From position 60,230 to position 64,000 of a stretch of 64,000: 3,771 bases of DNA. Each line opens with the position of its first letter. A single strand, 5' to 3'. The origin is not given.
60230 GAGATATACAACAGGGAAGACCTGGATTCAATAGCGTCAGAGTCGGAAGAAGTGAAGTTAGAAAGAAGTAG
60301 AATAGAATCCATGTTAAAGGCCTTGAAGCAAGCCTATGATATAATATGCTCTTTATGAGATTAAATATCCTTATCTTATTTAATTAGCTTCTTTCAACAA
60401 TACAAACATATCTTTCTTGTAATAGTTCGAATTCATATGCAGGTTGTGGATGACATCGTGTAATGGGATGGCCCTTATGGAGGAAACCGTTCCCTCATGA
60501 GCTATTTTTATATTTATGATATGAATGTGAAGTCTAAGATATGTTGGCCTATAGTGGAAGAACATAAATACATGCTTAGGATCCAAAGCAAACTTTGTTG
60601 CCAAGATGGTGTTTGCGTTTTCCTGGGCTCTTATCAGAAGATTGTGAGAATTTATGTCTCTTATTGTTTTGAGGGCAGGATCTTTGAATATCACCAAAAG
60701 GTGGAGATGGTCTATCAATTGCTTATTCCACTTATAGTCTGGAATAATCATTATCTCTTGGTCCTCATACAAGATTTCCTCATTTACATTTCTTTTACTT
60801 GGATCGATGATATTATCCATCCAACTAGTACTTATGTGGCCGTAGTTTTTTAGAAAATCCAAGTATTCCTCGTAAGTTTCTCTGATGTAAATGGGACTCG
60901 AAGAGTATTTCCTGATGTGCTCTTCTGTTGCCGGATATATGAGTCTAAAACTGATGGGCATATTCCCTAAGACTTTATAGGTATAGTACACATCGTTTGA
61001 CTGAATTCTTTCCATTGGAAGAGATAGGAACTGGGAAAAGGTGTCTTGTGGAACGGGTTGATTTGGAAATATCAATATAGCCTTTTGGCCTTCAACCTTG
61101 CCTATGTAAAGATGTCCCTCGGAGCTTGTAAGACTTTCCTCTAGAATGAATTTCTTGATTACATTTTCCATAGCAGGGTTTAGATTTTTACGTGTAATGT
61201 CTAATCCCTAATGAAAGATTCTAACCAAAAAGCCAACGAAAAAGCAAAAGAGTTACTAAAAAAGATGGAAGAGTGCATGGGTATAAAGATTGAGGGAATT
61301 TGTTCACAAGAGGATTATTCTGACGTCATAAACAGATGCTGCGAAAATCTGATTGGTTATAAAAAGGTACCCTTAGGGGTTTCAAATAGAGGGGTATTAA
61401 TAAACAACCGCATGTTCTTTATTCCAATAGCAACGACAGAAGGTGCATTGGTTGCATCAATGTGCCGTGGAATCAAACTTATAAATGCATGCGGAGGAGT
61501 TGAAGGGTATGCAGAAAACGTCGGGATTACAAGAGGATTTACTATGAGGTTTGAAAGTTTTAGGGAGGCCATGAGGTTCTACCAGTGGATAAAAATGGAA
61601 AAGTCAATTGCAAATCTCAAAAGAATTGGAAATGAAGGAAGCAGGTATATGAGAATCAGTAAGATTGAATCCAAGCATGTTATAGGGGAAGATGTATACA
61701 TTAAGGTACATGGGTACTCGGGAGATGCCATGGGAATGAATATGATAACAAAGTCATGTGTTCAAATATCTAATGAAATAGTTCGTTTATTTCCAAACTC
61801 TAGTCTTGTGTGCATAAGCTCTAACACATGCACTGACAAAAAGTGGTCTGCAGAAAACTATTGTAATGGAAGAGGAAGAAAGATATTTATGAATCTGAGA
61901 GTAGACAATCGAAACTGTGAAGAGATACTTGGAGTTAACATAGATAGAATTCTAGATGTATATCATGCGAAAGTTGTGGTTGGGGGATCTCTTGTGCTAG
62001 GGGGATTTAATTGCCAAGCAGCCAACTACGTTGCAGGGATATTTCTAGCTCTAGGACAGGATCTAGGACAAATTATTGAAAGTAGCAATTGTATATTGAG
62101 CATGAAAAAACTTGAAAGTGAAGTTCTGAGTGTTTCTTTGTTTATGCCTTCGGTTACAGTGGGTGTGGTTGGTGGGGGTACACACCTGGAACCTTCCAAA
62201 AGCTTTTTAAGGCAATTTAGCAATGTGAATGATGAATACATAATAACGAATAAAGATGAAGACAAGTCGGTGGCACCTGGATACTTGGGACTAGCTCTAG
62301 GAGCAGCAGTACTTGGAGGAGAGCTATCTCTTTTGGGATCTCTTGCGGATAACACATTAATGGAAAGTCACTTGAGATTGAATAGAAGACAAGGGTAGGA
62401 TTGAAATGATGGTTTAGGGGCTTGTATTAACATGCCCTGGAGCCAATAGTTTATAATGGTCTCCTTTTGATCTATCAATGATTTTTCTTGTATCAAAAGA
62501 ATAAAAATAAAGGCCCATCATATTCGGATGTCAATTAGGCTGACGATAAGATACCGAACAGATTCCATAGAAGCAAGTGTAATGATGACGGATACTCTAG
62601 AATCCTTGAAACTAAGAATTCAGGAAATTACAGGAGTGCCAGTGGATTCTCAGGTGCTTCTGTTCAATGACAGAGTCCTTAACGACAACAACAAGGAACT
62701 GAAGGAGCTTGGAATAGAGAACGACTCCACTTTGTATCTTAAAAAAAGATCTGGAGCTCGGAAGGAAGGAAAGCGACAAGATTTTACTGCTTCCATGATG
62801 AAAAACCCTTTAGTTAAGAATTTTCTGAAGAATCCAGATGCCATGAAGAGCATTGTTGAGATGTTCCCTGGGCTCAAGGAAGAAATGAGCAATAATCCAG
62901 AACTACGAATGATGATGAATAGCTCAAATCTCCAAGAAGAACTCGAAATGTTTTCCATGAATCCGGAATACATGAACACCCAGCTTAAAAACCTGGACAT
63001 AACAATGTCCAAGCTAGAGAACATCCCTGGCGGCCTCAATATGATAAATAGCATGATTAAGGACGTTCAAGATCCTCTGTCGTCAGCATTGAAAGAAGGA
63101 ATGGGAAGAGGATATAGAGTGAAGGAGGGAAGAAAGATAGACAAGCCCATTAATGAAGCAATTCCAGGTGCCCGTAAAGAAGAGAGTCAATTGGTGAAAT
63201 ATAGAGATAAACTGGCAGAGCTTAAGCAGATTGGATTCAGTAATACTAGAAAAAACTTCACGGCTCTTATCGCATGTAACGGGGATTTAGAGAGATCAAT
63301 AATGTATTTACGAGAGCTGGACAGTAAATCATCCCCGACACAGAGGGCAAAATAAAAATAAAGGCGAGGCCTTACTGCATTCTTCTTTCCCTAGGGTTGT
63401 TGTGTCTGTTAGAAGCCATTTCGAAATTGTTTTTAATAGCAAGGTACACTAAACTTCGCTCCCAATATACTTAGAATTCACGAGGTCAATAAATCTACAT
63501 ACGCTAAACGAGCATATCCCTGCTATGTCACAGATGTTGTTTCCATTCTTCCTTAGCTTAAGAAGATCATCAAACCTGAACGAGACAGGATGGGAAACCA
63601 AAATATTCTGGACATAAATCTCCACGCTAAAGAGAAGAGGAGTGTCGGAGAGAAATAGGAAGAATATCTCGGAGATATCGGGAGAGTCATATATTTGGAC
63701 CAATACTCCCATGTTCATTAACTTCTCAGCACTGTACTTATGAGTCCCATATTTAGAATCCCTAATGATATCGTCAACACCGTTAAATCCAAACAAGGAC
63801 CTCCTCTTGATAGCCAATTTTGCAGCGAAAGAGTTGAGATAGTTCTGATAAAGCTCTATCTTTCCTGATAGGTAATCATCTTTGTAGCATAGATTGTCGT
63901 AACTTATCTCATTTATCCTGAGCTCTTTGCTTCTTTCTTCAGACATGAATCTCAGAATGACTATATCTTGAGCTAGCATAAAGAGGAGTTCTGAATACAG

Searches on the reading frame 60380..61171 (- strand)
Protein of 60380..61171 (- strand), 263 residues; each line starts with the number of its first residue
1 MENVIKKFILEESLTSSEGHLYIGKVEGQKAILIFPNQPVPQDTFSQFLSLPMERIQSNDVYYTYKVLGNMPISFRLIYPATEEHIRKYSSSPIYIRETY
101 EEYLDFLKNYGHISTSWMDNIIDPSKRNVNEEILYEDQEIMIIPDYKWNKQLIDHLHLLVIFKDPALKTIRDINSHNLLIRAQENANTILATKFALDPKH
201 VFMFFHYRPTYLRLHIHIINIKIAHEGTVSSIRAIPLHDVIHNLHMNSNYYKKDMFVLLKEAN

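Call 29: search_protein_families(library=pfam, proteins=[window:60380-61171:-], max_evalue=0.00001)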
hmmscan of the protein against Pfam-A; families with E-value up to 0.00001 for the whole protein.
window:60380-61171:- (263 aa): 2 families
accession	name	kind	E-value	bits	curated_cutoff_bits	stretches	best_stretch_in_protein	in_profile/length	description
PF11969.13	DcpS_C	-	7.5e-21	75.2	24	1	117-227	2-108/114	Scavenger mRNA decapping enzyme C-term binding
PF05652.17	DcpS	-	2.6e-09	38.3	25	1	7-91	5-103/104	Scavenger mRNA decapping enzyme (DcpS) N-terminal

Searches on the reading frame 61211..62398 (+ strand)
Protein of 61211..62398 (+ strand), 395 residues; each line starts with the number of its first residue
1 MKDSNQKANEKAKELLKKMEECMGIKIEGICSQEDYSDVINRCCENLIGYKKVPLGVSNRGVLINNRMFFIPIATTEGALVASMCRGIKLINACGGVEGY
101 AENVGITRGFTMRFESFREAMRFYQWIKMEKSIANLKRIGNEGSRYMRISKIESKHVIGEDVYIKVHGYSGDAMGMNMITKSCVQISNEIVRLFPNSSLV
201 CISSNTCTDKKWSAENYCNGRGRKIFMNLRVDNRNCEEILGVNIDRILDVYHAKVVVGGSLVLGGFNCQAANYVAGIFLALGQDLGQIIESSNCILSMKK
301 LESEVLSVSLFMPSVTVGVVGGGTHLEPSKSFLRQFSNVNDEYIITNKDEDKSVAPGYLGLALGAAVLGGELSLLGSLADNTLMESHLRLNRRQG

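Call 29: search_protein_families(library=pfam, proteins=[window:61211-62398:+], max_evalue=0.00001)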
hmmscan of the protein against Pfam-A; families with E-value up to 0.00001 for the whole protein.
window:61211-62398:+ (395 aa): 1 family
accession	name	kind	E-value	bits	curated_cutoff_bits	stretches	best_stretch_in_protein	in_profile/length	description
PF00368.23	HMG-CoA_red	-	1.6e-94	317.4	27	1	15-392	5-368/368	Hydroxymethylglutaryl-coenzyme A reductase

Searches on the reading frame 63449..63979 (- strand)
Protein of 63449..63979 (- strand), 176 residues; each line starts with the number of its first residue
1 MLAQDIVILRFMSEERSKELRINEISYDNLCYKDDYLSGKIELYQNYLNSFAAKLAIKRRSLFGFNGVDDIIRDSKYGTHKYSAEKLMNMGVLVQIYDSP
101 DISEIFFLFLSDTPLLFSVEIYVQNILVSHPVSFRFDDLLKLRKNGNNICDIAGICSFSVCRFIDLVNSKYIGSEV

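Call 29: search_protein_families(library=pfam, proteins=[window:63449-63979:-], max_evalue=0.00001)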
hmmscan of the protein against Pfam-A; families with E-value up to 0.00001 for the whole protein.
window:63449-63979:- (176 aa): 1 family
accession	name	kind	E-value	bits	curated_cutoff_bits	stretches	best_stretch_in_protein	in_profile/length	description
PF03836.20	RasGAP_C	-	2.2e-16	60.6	26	1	2-99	34-136/137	RasGAP C-terminus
